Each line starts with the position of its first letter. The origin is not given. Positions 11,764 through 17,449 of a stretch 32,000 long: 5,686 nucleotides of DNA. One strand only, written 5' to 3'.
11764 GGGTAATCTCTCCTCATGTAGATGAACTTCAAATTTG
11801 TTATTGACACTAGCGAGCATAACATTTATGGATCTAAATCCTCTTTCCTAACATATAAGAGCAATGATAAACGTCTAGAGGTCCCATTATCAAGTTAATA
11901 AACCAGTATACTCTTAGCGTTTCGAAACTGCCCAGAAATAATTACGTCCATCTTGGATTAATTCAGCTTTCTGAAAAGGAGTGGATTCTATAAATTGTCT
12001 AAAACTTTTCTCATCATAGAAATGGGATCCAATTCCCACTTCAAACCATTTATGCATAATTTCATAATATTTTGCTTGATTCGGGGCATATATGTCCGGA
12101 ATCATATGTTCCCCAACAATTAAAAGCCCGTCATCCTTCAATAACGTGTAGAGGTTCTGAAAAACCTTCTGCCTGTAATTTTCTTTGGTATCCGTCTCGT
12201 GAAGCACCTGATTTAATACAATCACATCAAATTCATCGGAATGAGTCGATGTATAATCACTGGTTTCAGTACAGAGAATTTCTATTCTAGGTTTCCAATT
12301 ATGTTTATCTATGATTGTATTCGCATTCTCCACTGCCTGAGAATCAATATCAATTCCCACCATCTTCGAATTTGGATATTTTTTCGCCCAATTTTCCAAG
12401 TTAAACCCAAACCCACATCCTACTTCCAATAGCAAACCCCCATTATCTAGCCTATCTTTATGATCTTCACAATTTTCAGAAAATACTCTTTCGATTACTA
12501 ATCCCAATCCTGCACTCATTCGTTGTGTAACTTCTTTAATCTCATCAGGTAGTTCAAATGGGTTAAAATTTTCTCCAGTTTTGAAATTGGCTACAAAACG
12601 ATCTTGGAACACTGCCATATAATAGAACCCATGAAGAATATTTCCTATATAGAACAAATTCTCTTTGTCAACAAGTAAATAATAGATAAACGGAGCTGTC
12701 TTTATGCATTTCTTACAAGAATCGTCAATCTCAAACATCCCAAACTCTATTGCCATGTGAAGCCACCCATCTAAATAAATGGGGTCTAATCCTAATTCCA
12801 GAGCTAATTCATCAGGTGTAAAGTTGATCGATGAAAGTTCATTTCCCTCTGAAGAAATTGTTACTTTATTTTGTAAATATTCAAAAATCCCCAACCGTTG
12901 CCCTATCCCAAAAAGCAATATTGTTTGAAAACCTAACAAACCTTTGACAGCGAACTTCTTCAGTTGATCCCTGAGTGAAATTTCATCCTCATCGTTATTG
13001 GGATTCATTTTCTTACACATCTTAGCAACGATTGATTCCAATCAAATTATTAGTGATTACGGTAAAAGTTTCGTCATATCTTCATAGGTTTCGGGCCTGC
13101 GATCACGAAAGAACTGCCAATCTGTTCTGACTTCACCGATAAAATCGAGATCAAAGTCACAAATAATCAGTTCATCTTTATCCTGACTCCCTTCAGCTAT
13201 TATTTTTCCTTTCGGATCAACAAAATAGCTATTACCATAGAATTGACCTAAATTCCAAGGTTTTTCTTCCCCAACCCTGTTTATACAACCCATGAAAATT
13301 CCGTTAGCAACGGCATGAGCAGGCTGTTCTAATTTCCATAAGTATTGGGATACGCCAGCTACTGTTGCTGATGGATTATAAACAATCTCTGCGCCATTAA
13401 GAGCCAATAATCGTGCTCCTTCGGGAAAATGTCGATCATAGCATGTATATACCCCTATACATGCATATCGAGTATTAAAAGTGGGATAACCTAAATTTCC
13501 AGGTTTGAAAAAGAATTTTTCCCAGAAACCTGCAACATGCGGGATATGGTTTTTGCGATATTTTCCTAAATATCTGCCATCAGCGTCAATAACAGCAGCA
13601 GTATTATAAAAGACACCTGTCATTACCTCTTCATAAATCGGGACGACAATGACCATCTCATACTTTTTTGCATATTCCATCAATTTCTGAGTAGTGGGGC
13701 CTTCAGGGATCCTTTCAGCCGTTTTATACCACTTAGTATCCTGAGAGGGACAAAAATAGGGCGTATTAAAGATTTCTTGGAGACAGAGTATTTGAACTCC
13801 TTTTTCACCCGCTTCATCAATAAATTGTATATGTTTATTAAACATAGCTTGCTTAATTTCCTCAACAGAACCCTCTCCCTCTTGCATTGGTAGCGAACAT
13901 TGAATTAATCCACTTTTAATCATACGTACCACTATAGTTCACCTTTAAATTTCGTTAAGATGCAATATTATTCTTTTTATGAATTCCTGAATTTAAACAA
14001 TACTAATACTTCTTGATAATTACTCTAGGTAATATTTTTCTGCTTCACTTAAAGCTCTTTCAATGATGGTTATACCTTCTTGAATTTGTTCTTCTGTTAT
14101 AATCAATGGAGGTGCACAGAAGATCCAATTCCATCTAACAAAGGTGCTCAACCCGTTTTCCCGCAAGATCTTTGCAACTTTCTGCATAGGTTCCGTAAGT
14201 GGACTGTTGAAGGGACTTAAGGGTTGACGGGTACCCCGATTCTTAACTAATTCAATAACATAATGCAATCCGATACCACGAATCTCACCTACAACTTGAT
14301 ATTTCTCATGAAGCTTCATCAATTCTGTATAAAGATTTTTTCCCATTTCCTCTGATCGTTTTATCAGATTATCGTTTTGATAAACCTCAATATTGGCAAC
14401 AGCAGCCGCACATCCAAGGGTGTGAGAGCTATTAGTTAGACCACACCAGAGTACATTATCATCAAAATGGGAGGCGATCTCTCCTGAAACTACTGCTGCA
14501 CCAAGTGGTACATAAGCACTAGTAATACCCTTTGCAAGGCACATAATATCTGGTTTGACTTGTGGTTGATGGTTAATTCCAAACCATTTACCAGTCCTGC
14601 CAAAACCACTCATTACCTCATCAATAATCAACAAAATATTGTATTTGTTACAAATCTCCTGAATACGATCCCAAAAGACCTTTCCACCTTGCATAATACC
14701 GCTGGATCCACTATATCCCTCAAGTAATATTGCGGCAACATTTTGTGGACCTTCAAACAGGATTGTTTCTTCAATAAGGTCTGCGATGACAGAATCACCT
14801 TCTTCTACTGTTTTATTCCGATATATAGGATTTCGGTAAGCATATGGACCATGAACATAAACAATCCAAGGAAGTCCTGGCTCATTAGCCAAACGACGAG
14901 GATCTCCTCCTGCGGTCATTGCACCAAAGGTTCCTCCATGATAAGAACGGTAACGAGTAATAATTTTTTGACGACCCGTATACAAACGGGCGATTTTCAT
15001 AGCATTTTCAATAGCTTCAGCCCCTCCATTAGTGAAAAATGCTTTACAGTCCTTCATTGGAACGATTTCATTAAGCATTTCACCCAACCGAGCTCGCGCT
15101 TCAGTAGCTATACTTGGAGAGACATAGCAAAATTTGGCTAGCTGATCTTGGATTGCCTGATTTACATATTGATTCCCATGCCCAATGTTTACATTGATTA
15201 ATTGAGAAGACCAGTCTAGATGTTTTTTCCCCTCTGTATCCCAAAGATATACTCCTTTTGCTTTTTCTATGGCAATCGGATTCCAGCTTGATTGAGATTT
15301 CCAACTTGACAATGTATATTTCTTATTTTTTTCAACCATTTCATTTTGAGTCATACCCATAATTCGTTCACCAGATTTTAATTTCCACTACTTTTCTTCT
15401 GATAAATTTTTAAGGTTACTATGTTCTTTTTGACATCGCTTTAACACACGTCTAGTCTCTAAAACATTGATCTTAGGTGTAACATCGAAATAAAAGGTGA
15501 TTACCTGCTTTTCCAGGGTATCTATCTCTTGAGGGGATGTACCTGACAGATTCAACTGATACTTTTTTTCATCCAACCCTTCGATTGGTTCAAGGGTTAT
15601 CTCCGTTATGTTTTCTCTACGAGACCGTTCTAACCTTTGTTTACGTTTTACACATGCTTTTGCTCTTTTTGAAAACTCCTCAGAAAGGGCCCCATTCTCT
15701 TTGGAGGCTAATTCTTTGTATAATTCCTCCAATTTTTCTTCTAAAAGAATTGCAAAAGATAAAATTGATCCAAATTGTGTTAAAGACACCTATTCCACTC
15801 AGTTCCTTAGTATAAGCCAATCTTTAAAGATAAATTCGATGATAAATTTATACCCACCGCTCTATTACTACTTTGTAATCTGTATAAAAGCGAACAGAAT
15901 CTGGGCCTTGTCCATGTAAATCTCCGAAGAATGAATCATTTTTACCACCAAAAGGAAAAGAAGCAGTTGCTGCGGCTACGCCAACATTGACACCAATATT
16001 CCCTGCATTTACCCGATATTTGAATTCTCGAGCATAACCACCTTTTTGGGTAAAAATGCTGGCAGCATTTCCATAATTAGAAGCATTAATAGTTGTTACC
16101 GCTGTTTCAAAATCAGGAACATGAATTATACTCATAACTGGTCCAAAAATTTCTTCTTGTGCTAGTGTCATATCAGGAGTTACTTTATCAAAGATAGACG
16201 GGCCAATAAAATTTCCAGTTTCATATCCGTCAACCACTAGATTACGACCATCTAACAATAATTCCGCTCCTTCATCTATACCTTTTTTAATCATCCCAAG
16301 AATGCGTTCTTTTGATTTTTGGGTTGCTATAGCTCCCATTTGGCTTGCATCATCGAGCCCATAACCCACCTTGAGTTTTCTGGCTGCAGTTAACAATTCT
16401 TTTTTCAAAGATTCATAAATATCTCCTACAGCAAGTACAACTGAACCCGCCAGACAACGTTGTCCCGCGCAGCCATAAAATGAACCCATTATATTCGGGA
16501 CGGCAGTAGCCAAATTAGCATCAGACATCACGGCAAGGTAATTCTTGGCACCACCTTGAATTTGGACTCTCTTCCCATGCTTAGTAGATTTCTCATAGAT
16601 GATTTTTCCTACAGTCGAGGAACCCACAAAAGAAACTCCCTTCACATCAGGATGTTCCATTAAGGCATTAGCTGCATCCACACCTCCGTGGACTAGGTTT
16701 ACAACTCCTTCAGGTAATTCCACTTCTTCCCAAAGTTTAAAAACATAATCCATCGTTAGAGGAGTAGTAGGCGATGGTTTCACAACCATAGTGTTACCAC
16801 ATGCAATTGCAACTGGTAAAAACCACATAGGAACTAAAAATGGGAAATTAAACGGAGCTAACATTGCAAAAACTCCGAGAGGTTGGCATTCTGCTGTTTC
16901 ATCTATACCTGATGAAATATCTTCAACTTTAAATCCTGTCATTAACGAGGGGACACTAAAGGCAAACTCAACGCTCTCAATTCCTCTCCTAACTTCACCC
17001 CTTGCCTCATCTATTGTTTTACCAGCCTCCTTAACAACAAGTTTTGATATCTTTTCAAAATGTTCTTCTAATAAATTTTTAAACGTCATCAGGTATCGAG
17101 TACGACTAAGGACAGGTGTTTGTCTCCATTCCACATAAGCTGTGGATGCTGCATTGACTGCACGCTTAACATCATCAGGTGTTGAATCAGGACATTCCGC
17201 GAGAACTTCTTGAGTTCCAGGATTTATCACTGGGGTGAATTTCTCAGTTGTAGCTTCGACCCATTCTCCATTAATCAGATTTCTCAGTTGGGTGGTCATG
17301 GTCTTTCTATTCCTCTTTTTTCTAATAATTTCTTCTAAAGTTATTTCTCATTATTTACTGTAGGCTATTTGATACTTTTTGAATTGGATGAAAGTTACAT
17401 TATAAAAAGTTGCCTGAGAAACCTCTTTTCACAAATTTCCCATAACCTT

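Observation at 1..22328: Mirror-image pyrimidine synthesis and degradation cluster joined by a possible carbamoyl-phosphate shuttle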

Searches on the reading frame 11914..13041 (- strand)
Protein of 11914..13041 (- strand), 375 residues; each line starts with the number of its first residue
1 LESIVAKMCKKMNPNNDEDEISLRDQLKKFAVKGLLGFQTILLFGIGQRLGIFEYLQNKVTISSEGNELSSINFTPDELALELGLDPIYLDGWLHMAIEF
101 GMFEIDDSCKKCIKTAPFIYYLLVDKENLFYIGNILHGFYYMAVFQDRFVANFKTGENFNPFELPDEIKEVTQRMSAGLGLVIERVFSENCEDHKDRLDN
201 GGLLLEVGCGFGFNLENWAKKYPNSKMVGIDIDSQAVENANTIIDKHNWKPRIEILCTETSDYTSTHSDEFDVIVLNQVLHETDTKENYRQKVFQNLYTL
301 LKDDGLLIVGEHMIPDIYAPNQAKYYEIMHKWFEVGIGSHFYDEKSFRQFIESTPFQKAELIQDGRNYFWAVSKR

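Call 4: search_protein_families(library=pfam, proteins=[window:11914-13041:-])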
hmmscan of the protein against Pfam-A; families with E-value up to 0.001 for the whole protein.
window:11914-13041:- (375 aa): 13 families
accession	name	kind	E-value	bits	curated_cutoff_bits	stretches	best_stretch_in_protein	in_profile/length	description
PF08242.18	Methyltransf_12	-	5.1e-17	62.8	30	1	205-307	1-98/98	Methyltransferase domain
PF13847.12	Methyltransf_31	-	1.4e-16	60.9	27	1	201-331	4-124/145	Methyltransferase domain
PF13649.12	Methyltransf_25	-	2.6e-14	54.1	27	1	205-305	2-97/97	Methyltransferase domain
PF08241.18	Methyltransf_11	-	8.9e-14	52.3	21.2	1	205-309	1-95/95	Methyltransferase domain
PF13489.12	Methyltransf_23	-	5.6e-12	46.1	27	1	197-354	19-157/164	Methyltransferase domain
PF02353.26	CMAS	-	3.9e-10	39.9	27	1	195-311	57-166/273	Mycolic acid cyclopropane synthetase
PF05175.20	MTS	-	2.6e-09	37.4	23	1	201-310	32-140/170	Methyltransferase small domain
PF00891.24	Methyltransf_2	-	1.4e-07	31.6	22.3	1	196-316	59-171/210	O-methyltransferase domain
PF02390.23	Methyltransf_4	-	2.2e-06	27.7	24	1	203-260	4-60/173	Putative methyltransferase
PF01564.23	Spermine_synth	-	4.5e-06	26.8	22.9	1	221-309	38-130/186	Spermine/spermidine synthase domain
PF05401.17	NodS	-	8.9e-05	22.8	24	1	202-311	45-146/201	Nodulation protein S (NodS)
PF06325.19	PrmA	-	0.00013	22.1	22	1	202-280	163-236/296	Ribosomal protein L11 methyltransferase (PrmA)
PF01739.24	CheR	-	0.00018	21.5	27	0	264-311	130-175/195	CheR methyltransferase, SAM binding domain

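Call 6: search_protein_families(library=ncbifam, proteins=[window:11914-13041:-])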
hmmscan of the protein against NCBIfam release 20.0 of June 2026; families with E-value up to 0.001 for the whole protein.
window:11914-13041:- (375 aa): 29 families (the best 25 are shown)
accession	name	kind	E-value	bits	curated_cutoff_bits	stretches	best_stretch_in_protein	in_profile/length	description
NF043040.1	corrin_prot_MT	hypoth_equivalog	1.8e-12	47.2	180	1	200-317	41-155/216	corrinoid protein-associated methyltransferase CpaM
TIGR01983.1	UbiG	equivalog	9.6e-10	38.1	102.95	1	194-309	44-151/228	bifunctional 2-polyprenyl-6-hydroxyphenol methylase/3-demethylubiquinol 3-O-methyltransferase UbiG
TIGR00091.1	TIGR00091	equivalog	4.9e-09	35.8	112.65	1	190-267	5-82/194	tRNA (guanosine(46)-N7)-methyltransferase TrmB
TIGR02072.1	BioC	equivalog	7.9e-09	35.7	184.95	1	204-362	38-177/244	malonyl-ACP O-methyltransferase BioC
NF041536.1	ArsM_DUF2284_UU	exception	5.4e-08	31.6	575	1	197-364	73-230/459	arsenite methyltransferase/DUF2284 domain selenoprotein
NF041537.1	ArsM_AhpD_UU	exception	1.4e-07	30.7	510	1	199-363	75-229/345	arsenite methyltransferase/AhpD domain selenoprotein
TIGR04543.1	ketoArg_3Met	equivalog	2.7e-07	30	425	1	204-299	153-248/336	2-ketoarginine methyltransferase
NF047649.1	MTase_UXPK_star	exception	6.7e-07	28.6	460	1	198-359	75-226/283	methyltransferase/UXPK-star double selenoprotein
NF011529.0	PRK14968.1-3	equivalog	7.6e-07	28.7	162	1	201-280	35-108/198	putative methyltransferase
NF002010.0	PRK00811.1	equivalog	9.1e-07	28.4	260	1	207-332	85-213/287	polyamine aminopropyltransferase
NF047853.1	tRm6a37MtseTrmN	equivalog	1.3e-06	28.4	350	1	204-310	47-154/244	tRNA(1)(Val) (adenine(37)-N(6))-methyltransferase TrmN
NF008686.0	PRK11705.1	equivalog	1.7e-06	27.3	400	1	195-309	162-265/383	cyclopropane fatty acyl phospholipid synthase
TIGR00406.1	prmA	equivalog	2.5e-06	27.2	183.15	1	195-280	154-235/288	50S ribosomal protein L11 methyltransferase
NF040703.1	cyclopro_CfaB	exception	2.8e-06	26.4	650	1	195-308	154-262/393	C17 cyclopropane fatty acid synthase CfaB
TIGR03587.1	Pse_Me-ase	hypoth_equivalog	6.9e-06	26.3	112.05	1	203-299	46-132/204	pseudaminic acid biosynthesis-associated methylase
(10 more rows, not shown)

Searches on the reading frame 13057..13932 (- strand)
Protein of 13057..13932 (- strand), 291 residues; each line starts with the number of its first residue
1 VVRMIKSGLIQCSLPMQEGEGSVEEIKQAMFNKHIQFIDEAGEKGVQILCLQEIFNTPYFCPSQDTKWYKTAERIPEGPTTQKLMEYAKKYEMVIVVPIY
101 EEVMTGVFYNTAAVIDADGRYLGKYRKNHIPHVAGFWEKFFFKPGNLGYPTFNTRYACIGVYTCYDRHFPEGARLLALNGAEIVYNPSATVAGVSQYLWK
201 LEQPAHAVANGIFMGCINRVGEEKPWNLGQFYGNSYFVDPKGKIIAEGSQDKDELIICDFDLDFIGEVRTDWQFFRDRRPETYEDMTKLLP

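Call 4: search_protein_families(library=pfam, proteins=[window:13057-13932:-])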
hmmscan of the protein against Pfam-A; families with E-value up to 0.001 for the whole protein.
window:13057-13932:- (291 aa): 1 family
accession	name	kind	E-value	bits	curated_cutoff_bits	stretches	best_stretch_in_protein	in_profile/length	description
PF00795.27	CN_hydrolase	-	6.9e-62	209.5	23.2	1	27-269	14-255/256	Carbon-nitrogen hydrolase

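Call 5: search_protein_families(library=ncbifam, proteins=[window:13057-13932:-])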
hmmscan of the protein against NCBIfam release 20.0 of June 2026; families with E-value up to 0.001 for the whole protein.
window:13057-13932:- (291 aa): 11 families
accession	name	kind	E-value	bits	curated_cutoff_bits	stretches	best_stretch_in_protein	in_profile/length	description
TIGR03381.1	agmatine_aguB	equivalog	4.6e-71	239.4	410.25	1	30-285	17-278/279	N-carbamoylputrescine amidase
NF040852.1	nitrile_Arch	equivalog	4.5e-48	163.7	500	1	30-284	18-261/262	nitrilase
NF033621.1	de_GSH_amidase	exception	1.5e-23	83.5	355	1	23-279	9-254/260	deaminated glutathione amidase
NF009803.0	PRK13287.1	equivalog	1.2e-18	67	406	1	8-273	17-270/333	formamidase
NF010588.0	PRK13981.1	equivalog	2.8e-14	52.4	479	1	32-262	24-246/546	NAD+ synthase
TIGR04048.1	nitrile_sll0784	equivalog_domain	1e-10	41.1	502.6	1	29-214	19-211/301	Nit6803 family nitrilase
NF043013.1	DeGluthAmidYersProt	equivalog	5.4e-10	38.9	500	1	64-250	49-241/278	deaminated glutathione amidase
TIGR00546.1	lnt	equivalog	4.4e-09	36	132.9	1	9-188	164-348/395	apolipoprotein N-acyltransferase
NF007757.0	PRK10438.1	equivalog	8.4e-08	31.7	249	1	81-278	63-250/256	amidohydrolase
NF009802.0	PRK13286.1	equivalog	8.9e-08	31.4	427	1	65-273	69-271/345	aliphatic amidase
NF002730.0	PRK02628.1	equivalog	7e-07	27.8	473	1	32-283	32-299/677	NAD(+) synthase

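Call 41: search_solved_structures(query=window:13057-13932:-, max_evalue=1e-20)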
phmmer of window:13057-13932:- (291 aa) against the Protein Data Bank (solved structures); distinct sequences matched with E-value up to 1e-20: 18.
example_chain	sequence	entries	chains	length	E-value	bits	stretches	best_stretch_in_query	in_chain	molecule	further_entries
2vhh_A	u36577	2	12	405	1.5e-59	204.8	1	3-285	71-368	CG3027-PA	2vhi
5h8i_A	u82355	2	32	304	8.2e-54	186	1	38-286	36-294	N-carbamoylputrescine amidohydrolase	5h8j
8pt4_A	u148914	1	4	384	1.2e-53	185.5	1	3-283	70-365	Beta-ureidopropionase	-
6ftq_A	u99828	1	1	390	1.3e-53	185.4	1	3-283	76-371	Beta-ureidopropionase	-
5h8k_A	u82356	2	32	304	2e-52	181.4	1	38-286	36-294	N-carbamoylputrescine amidohydrolase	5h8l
6mg6_A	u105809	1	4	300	2e-46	161.7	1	46-288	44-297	Carbon-nitrogen hydrolase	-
1j31_A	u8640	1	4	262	1.2e-39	139.5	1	30-283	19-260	Hypothetical protein PH0642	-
3ivz_A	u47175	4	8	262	6.1e-39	137.2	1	31-283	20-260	Nitrilase | Beta ureidopropionase (Beta-alanine synthase)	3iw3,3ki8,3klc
7ovg_A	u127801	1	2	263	2.1e-38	135.4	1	30-283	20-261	CN hydrolase domain-containing protein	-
6ypa_A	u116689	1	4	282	2.3e-38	135.3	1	30-283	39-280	CN hydrolase domain-containing protein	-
2w1v_A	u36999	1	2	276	8.8e-30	107.1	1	23-284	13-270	NITRILASE HOMOLOG 2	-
1f89_A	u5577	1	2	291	3e-26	95.5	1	27-286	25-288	32.5 KDA PROTEIN YLR351C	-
1fo6_A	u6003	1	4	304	6.7e-23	84.5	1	18-283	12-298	N-CARBAMoYL-D-AMINO-ACID AMIDOHYDROLASE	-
2ggk_A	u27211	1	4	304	7.1e-23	84.4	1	18-283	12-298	N-carbamoyl-D-amino acid amidohydrolase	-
1erz_A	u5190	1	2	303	9.9e-23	83.9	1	24-284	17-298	N-CARBAMYL-D-AMINO ACID AMIDOHYDROLASE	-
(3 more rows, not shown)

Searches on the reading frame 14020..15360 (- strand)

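Call 4: search_protein_families(library=pfam, proteins=[window:14020-15360:-])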
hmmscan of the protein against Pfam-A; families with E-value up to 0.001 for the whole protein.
window:14020-15360:- (446 aa): 1 family
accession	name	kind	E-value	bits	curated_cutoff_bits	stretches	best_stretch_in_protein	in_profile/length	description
PF00202.27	Aminotran_3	-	3.1e-84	283.4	30.5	1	28-437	10-403/403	Aminotransferase class-III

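Call 5: search_protein_families(library=ncbifam, proteins=[window:14020-15360:-])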
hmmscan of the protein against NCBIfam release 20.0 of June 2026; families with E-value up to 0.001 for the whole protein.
window:14020-15360:- (446 aa): 69 families (the best 25 are shown)
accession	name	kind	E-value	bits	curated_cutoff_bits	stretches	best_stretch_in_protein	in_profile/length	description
NF004718.0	PRK06062.1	subfamily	1.4e-145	485.3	472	1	4-443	15-452/454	hypothetical protein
NF005683.0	PRK07481.1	subfamily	1.2e-99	334.4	575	1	17-441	18-451/453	hypothetical protein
NF005812.0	PRK07678.1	subfamily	6.2e-93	311.9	488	1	4-439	6-449/451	aminotransferase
NF004426.0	PRK05769.1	equivalog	1.4e-89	300.9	552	1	2-440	14-440/441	acetyl ornithine aminotransferase family protein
NF005102.0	PRK06541.1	equivalog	8.7e-87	291.5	574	1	25-442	32-458/460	aspartate aminotransferase family protein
NF005682.0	PRK07480.1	subfamily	1.4e-86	291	510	1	30-442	38-454/459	aminotransferase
NF006228.0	PRK08360.1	equivalog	8.2e-85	285.1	608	1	3-442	1-429/443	aspartate aminotransferase family protein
NF005993.0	PRK08117.1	subfamily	9.7e-84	281.5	574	1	9-441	9-431/433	aspartate aminotransferase family protein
NF004767.0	PRK06105.1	subfamily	1.5e-83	280.9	517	1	3-442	3-452/460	aminotransferase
NF005375.0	PRK06917.1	equivalog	2.5e-81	273.7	535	1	30-441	17-440/448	aspartate aminotransferase family protein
NF005447.0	PRK07036.1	equivalog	7.4e-81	272.2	618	1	5-441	10-456/468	aminotransferase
NF005685.0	PRK07483.1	equivalog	1.4e-79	268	485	1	29-440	14-438/444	aspartate aminotransferase family protein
NF049939.1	HyAminethphonNHLyPbfA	equivalog_domain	7.1e-78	262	525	1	7-439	25-441/442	(R)-1-hydroxy-2-aminoethylphosphonate ammonia-lyase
NF004755.0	PRK06082.1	equivalog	3.4e-74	249.9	467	1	30-441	57-453/459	aspartate aminotransferase family protein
NF005684.0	PRK07482.1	subfamily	3.4e-73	246.8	687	1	27-440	32-455/464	hypothetical protein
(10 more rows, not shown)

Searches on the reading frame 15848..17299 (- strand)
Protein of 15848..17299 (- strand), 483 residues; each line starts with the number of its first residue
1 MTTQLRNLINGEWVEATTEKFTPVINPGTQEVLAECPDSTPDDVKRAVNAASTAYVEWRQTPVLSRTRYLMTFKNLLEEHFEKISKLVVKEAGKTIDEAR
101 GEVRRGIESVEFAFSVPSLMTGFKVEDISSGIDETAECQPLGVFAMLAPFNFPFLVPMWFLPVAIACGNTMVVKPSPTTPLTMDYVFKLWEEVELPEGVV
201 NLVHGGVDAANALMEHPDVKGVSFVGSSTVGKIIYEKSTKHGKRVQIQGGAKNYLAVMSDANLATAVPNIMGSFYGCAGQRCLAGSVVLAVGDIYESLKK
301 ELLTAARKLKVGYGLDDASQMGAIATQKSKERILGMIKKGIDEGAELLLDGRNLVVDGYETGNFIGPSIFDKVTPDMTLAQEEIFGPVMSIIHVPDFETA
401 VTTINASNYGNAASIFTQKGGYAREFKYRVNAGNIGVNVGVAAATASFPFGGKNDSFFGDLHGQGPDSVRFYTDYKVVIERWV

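Call 4: search_protein_families(library=pfam, proteins=[window:15848-17299:-])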
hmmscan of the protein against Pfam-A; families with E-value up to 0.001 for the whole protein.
window:15848-17299:- (483 aa): 1 family
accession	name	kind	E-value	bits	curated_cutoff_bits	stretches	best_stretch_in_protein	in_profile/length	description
PF00171.27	Aldedh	-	2e-141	472.2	23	1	13-478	1-461/461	Aldehyde dehydrogenase family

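Call 5: search_protein_families(library=ncbifam, proteins=[window:15848-17299:-])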
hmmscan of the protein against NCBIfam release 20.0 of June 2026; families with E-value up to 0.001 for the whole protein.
window:15848-17299:- (483 aa): 42 families (the best 25 are shown)
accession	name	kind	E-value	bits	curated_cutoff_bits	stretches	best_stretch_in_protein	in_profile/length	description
TIGR01722.1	MMSDH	subfamily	3.8e-162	540.3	448.5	1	6-482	2-477/477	CoA-acylating methylmalonate-semialdehyde dehydrogenase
NF042993.1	AlphKGSA_gudD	equivalog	1.9e-111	373.2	770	1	4-479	3-479/481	alpha-ketoglutaric semialdehyde dehydrogenase GucD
NF052305.1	DioxValDhHalo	equivalog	1.4e-107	360.5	750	1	1-481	1-482/483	2,5-dioxovalerate dehydrogenase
TIGR01804.1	BADH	equivalog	4.4e-96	322.2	668.6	1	9-462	2-455/467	betaine-aldehyde dehydrogenase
NF009725.0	PRK13252.1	equivalog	6.6e-88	295.3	593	1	4-478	6-477/488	betaine-aldehyde dehydrogenase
TIGR02299.1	HpaE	equivalog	1.4e-87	294.4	638.35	1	6-478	2-474/488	5-carboxymethyl-2-hydroxymuconate semialdehyde dehydrogenase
NF010000.0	PRK13473.1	subfamily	8.3e-87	291.8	615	1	5-460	3-454/475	aminobutyraldehyde dehydrogenase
NF002852.0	PRK03137.1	subfamily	3.2e-85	286.9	648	1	8-482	40-514/514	L-glutamate gamma-semialdehyde dehydrogenase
NF045735.1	PaDhStyDPseudo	equivalog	4.2e-84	282.9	850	1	7-478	5-479/483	phenylacetaldehyde dehydrogenase StyD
NF045736.1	PaDhStyDRhodo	equivalog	6e-83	279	800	1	8-460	6-459/479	phenylacetaldehyde dehydrogenase StyD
NF040648.1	lactal_redase_Meth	equivalog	1.5e-77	261.6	650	1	8-459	2-443/463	lactaldehyde dehydrogenase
NF006916.0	PRK09407.1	equivalog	1.1e-75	255.3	521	1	16-479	30-491/526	succinic semialdehyde dehydrogenase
NF006992.0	PRK09457.1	subfamily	4e-75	253.3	514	1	8-454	4-446/487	succinylglutamate-semialdehyde dehydrogenase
TIGR01780.1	SSADH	subfamily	5.2e-75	253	646.35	1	24-460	1-434/448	succinate-semialdehyde dehydrogenase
TIGR01237.1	D1pyr5carbox2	equivalog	5.1e-74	249.9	659.65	1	7-482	35-511/511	L-glutamate gamma-semialdehyde dehydrogenase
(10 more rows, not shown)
